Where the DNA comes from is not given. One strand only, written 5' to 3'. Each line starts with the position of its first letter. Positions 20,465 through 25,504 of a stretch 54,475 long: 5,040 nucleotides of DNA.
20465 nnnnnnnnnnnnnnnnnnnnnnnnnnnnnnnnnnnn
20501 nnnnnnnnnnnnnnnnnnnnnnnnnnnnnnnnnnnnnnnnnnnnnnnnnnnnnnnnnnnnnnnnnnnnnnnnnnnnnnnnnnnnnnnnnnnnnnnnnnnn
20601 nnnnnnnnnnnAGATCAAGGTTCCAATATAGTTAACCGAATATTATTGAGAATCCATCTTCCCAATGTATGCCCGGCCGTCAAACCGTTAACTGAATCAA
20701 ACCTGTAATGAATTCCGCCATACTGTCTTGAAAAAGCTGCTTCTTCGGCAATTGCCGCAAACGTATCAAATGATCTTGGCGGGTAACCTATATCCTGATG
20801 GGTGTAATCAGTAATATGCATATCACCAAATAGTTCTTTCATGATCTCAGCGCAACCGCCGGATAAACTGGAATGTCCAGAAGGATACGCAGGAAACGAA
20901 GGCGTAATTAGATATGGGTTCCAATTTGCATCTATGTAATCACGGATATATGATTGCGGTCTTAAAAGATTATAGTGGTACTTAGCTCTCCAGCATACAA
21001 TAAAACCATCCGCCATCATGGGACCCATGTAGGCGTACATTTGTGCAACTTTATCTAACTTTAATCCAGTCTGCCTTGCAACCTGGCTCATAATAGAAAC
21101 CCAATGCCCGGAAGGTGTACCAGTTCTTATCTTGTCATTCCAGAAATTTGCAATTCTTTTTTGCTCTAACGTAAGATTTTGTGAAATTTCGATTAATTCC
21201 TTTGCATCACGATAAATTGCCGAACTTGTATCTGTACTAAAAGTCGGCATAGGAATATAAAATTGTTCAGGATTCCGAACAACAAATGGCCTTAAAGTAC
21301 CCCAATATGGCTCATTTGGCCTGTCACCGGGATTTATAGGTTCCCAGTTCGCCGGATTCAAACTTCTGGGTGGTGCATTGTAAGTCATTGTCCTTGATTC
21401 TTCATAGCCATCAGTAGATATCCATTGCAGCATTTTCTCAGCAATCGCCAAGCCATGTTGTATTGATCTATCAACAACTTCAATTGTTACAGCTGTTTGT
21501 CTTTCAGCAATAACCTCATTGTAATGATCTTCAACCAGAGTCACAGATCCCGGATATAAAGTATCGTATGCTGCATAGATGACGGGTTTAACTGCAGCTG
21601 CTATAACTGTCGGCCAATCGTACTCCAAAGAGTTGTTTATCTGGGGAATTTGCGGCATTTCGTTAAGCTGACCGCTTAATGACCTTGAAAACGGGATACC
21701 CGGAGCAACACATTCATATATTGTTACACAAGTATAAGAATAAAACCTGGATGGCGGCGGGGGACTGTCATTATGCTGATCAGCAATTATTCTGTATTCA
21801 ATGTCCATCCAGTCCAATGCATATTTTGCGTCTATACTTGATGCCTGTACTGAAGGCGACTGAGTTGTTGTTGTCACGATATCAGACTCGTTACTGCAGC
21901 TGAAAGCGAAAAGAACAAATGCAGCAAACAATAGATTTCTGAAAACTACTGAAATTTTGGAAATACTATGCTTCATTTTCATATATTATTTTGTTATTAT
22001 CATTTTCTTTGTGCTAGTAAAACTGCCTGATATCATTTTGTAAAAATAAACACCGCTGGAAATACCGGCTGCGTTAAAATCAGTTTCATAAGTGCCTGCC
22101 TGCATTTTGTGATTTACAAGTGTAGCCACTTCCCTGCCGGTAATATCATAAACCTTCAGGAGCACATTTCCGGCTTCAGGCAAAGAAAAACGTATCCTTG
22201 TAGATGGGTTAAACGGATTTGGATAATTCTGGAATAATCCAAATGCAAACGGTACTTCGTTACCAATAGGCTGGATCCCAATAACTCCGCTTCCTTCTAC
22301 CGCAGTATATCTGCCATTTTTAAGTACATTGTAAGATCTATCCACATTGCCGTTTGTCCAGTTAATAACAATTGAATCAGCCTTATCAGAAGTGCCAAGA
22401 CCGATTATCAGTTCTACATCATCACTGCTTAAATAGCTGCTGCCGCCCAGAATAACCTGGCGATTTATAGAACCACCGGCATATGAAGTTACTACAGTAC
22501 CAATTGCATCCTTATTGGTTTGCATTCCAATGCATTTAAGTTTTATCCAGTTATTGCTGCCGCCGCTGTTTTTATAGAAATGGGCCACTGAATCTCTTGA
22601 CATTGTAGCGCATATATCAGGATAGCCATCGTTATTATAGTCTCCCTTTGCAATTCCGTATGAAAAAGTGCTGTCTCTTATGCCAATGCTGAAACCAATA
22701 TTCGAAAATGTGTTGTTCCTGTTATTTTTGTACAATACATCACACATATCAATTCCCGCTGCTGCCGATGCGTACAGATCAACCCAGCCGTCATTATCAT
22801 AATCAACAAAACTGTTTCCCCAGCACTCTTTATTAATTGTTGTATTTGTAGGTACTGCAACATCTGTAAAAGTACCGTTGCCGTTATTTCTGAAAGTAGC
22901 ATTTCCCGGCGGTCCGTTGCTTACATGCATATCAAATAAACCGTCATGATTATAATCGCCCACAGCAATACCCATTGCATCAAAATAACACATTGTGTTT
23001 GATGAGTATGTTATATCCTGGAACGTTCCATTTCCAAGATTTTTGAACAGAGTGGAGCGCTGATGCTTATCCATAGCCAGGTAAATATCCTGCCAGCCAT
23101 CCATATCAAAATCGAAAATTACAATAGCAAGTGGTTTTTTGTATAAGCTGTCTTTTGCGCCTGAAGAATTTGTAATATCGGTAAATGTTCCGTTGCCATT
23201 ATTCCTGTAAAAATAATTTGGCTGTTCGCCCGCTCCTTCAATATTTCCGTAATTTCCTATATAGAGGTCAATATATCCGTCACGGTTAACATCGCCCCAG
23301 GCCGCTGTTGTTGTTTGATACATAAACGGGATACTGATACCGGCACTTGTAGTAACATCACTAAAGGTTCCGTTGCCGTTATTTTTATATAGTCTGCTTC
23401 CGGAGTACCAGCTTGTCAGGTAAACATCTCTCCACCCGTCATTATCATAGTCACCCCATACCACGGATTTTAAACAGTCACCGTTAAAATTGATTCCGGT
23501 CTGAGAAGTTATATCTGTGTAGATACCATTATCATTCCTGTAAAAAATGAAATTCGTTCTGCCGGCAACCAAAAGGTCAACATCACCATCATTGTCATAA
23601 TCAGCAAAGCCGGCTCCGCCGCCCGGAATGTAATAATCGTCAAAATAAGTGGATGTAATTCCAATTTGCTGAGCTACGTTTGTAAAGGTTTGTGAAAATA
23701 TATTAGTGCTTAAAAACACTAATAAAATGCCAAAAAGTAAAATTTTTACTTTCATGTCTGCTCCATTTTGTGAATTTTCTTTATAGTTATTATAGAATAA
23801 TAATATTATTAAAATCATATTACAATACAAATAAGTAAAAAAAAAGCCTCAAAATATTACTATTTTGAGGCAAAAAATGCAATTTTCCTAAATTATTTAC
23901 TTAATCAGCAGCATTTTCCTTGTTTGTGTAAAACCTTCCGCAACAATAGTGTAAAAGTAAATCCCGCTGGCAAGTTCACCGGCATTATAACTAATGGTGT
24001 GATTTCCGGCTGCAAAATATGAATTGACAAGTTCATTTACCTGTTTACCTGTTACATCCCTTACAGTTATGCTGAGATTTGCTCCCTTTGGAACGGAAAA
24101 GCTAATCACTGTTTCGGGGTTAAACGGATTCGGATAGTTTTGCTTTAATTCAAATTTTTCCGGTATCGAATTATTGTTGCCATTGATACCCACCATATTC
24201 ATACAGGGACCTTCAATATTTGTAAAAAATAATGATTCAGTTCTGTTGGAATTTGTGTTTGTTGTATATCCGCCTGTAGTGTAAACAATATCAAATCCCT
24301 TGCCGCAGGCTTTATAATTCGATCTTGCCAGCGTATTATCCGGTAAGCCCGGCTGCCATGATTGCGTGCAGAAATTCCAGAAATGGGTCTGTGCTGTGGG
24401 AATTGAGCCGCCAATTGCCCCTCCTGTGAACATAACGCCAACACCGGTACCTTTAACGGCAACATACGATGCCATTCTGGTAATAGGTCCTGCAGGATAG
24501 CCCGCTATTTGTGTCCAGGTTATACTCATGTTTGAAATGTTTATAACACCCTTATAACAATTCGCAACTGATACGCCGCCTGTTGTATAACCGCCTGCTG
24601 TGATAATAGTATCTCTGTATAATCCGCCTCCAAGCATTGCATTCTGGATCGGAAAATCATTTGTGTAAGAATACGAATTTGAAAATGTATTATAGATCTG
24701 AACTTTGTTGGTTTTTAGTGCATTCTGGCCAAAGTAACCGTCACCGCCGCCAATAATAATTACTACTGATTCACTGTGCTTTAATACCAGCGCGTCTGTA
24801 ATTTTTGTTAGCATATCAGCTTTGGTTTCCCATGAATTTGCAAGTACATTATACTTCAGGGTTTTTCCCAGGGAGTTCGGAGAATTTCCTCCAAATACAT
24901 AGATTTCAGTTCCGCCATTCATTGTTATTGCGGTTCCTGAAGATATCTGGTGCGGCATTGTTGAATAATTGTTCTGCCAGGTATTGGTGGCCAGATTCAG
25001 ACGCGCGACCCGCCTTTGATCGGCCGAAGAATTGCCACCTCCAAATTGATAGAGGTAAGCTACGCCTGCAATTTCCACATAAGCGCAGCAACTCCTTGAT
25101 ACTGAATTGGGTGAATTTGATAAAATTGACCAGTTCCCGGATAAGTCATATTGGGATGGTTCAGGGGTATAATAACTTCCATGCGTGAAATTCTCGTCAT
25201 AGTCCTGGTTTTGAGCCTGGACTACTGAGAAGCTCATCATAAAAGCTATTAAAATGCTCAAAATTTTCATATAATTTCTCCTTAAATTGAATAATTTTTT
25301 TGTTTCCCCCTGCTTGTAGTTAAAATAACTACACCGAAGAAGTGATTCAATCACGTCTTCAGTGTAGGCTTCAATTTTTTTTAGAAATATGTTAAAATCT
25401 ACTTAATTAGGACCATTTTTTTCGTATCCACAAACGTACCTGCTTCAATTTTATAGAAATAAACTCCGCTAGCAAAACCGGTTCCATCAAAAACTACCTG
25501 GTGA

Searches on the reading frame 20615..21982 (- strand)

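Call 23: search_protein_families(library=pfam, proteins=[window:20615-21982:-], max_evalue=0.00001)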
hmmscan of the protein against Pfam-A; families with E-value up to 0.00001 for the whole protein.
window:20615-21982:- (455 aa): 1 family
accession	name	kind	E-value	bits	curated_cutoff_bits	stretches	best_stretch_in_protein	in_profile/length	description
PF01569.27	PAP2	-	3.9e-10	40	27.2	1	324-446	11-123/130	PAP2 superfamily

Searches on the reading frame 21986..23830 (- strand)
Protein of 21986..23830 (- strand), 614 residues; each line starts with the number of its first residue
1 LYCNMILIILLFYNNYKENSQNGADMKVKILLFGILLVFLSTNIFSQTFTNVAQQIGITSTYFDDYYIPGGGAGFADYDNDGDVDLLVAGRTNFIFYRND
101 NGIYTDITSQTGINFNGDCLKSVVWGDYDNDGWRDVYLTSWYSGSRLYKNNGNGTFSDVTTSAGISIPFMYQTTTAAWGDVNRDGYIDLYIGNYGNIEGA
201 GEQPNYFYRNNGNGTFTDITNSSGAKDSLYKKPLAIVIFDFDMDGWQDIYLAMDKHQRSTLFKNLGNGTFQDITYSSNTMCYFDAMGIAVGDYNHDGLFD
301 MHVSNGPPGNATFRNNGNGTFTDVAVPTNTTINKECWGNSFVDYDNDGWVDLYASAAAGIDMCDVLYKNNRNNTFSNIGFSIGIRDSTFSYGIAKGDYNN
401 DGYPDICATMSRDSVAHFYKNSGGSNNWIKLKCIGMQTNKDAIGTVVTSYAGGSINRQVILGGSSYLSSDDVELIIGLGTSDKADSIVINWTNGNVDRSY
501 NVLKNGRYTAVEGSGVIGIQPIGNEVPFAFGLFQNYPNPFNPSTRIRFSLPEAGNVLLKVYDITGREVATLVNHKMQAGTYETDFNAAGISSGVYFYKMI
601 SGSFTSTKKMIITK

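Call 23: search_protein_families(library=pfam, proteins=[window:21986-23830:-], max_evalue=0.00001)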
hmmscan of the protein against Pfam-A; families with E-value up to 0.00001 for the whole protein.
window:21986-23830:- (614 aa): 4 families
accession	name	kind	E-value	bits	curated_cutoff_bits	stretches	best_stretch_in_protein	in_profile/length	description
PF13517.12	FG-GAP_3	-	6.6e-50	168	26.9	5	127-191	1-61/61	FG-GAP-like repeat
PF01839.29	FG-GAP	-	4.4e-15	55.6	22.1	0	174-199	3-27/37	FG-GAP repeat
PF07593.17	UnbV_ASPIC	-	1.2e-12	48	23.4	1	442-509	1-68/68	ASPIC and UnbV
PF18962.6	Por_Secre_tail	-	6.7e-12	46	27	1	536-612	2-75/75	Secretion system C-terminal sorting domain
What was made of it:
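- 21986..23830 (-): FG-GAP/ASPIC propeller + T9SS CTD gene. It is the last gene of the nine-gene cargo run. call 23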

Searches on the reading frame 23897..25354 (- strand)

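Call 3: search_protein_families(library=pfam, proteins=[window:23897-25354:-], max_evalue=1)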
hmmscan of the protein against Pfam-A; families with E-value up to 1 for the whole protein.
window:23897-25354:- (485 aa): 10 families
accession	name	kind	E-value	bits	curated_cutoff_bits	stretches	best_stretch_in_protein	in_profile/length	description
PF13964.12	Kelch_6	-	2.3e-11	43.7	25.3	2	142-183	7-48/50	Kelch motif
PF18962.6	Por_Secre_tail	-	6.4e-10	39.6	27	1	407-481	2-73/75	Secretion system C-terminal sorting domain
PF24681.1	Kelch_KLHDC2_KLHL20_DRC7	-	1.4e-09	38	50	2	100-229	10-142/221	KLHDC2/KLHL20/DRC7 Kelch-repeats domain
PF24981.1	Beta-prop_ATRN-LZTR1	-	1e-07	31.9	50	1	74-285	26-253/289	Attractin/LZTR1 beta-propeller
PF13418.12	Kelch_4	-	1.4e-05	25.4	21.6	1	142-177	6-43/49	Galactose oxidase, central domain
PF01344.31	Kelch_1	-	0.00019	21.3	20.1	1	148-181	11-45/46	Kelch motif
PF07646.21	Kelch_2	-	0.00066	20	21.3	1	142-181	5-47/48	Kelch motif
PF25210.1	Kelch_FKB95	-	0.00077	19.6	70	1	90-184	36-129/268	FKB95, Kelch-repeats domain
PF13415.12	Kelch_3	-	0.016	15.8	22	1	150-182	3-37/48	Galactose oxidase, central domain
PF04151.21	PPC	-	0.49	11.7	25.9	1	416-460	4-45/70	Bacterial pre-peptidase C-terminal domain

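Call 4: search_protein_families(library=ncbifam, proteins=[window:23897-25354:-], max_evalue=1)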
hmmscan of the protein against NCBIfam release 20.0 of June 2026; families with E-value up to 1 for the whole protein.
window:23897-25354:- (485 aa): 4 families
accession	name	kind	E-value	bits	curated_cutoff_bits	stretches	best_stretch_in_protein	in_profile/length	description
TIGR04183.1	Por_Secre_tail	domain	8.9e-10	38.4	23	1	407-482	2-70/72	T9SS type A sorting domain-containing protein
NF052323.1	T9SSA_dep_M6i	equivalog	2.8e-08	32.2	600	1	405-478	959-1032/1043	T9SS-dependent M6-like inactivated metalloprotease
NF038113.1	T9SSA_dep_M36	equivalog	3.9e-08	31.9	885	1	402-483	791-868/869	T9SS-dependent M36 family metallopeptidase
TIGR03548.1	mutarot_permut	subfamily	2.1e-06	27.1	243.2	1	102-217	127-245/323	cyclically-permuted mutarotase family protein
